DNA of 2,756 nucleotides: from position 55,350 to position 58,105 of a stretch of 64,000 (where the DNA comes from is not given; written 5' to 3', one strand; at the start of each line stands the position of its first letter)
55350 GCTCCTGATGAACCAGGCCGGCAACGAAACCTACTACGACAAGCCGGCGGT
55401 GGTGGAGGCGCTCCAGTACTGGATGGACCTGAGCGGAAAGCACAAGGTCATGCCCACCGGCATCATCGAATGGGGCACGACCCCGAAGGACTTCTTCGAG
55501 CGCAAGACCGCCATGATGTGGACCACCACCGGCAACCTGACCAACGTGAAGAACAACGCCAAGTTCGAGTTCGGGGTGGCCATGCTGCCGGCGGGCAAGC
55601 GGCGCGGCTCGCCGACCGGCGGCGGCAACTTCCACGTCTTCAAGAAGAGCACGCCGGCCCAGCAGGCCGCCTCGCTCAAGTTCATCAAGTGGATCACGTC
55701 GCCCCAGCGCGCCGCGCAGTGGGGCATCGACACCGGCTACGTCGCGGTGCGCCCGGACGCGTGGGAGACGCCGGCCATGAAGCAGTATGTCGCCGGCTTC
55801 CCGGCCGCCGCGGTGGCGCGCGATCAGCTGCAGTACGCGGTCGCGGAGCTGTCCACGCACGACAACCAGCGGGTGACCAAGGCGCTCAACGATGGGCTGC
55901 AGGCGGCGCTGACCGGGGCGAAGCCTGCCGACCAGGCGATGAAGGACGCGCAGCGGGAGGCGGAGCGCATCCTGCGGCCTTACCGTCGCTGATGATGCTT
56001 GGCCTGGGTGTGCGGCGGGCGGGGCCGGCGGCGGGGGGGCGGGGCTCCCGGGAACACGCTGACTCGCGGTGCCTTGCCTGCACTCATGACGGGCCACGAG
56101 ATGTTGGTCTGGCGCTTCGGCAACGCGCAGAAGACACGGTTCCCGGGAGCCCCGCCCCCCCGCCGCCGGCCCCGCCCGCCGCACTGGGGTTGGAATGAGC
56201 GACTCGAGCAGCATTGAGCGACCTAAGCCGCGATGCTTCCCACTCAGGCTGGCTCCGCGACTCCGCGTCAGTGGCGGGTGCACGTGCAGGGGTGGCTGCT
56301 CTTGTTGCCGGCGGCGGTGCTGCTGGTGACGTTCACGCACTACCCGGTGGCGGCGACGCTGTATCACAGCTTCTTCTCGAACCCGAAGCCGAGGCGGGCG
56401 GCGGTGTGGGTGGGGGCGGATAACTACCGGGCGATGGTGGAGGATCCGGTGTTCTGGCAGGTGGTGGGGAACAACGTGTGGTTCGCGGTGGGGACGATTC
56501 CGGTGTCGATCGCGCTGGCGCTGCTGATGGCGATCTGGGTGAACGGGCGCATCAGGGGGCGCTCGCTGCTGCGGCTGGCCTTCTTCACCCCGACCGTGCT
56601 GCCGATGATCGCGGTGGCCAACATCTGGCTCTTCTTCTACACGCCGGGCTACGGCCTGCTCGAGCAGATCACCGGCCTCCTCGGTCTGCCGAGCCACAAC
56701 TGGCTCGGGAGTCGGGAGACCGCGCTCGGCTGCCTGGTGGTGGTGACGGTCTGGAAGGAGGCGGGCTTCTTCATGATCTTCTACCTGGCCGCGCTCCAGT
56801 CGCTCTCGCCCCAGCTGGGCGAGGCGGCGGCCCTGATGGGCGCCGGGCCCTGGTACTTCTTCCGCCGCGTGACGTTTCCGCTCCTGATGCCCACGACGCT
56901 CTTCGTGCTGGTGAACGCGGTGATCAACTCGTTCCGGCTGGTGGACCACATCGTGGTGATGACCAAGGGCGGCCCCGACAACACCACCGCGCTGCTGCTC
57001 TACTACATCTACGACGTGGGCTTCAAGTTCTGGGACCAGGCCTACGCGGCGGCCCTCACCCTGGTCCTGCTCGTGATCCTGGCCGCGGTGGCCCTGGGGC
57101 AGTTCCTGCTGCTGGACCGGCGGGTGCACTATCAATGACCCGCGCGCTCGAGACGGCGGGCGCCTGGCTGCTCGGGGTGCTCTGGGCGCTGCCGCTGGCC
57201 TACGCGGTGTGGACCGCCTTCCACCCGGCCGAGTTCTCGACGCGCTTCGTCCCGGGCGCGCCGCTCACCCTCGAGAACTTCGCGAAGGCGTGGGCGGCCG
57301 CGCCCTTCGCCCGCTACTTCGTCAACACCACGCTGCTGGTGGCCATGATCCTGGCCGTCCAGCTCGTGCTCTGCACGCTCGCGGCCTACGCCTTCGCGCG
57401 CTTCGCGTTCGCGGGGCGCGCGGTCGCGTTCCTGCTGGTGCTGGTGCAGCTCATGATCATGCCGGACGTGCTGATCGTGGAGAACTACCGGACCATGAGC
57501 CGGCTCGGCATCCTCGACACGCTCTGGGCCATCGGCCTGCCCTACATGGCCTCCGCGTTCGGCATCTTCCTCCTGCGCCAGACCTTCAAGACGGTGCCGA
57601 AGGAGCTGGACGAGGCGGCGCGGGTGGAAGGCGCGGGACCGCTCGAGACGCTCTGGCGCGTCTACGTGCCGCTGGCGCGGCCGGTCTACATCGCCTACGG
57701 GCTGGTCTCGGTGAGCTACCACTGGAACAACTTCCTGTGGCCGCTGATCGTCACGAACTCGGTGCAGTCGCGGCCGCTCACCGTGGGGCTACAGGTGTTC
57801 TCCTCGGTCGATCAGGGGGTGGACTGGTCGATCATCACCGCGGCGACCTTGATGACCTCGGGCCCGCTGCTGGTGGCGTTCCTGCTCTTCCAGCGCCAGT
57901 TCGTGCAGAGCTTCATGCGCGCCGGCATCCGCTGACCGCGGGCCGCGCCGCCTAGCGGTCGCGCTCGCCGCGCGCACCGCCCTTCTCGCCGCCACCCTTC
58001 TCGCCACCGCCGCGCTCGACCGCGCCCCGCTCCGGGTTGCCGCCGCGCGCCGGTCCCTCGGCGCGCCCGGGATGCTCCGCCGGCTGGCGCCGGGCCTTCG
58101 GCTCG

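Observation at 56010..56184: Perfect 46-bp inverted repeat (175-bp element) inserted between the binding-protein and permease genes of a sugar ABC operon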

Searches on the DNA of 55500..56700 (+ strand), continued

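Call 78: search_dna_similar(query=window:56000-56195:+, collection=plasmids, mode=distant, max_evalue=0.001, max_rows=10)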
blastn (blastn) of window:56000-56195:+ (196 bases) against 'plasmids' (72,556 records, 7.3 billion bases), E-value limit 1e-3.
No match.

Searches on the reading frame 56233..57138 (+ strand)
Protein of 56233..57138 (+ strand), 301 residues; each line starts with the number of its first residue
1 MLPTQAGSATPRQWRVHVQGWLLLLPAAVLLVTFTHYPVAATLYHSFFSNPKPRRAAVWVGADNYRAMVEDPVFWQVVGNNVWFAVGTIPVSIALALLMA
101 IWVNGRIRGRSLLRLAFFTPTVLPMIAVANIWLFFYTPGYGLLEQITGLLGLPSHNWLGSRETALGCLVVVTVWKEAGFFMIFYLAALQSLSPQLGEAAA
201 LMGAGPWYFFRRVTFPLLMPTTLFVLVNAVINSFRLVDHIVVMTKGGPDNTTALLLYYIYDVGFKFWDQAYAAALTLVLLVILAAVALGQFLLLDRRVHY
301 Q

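Call 9: search_protein_families(library=pfam, proteins=[window:56233-57138:+])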
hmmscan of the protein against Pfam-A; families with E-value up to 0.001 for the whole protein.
window:56233-57138:+ (301 aa): 1 family
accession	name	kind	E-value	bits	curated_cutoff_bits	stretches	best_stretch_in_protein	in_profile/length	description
PF00528.27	BPD_transp_1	-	1.3e-16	61.3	26.4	1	93-298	2-182/184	Binding-protein-dependent transport system inner membrane component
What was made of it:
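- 56233..57138 (+): ABC permease 1 (BPD_transp_1). PF00528 at 1.3e-16 (call 9).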

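Call 13: find_encoding_contigs(protein=window:56233-57138:+, flank=3000, max_places=10)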
Protein window:56233-57138:+ (301 aa): no gene with exactly this product is on record in the collection.

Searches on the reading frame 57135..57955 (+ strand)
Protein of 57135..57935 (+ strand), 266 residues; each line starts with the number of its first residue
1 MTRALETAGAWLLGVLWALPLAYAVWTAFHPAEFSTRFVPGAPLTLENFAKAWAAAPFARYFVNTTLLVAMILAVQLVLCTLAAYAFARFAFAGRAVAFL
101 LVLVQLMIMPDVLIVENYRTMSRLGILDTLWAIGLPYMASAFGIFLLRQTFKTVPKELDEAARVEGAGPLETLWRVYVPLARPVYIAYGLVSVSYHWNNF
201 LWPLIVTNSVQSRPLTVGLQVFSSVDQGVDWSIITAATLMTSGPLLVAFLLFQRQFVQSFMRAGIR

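Call 9: search_protein_families(library=pfam, proteins=[window:57209-57955:+])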
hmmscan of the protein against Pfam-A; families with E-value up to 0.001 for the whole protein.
window:57209-57955:+ (248 aa): 0 families

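Call 74: search_protein_families(library=pfam, proteins=[window:57209-57955:+], max_evalue=0.01)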
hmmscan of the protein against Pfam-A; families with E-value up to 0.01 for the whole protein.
window:57209-57955:+ (248 aa): 0 families

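Call 75: search_protein_families(library=pfam, proteins=[window:57135-57935:+], max_evalue=0.01)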
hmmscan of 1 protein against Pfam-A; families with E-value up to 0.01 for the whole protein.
window:57135-57935:+ (266 aa): 1 family
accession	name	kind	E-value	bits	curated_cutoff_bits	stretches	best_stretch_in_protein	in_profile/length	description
PF00528.27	BPD_transp_1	-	4.1e-14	53.2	26.4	1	82-256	15-178/184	Binding-protein-dependent transport system inner membrane component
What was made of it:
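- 57135..57935 (+): ABC permease 2. Its start overlaps the stop of permease 1 (ATGA). PF00528 at 4.1e-14 (call 75).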
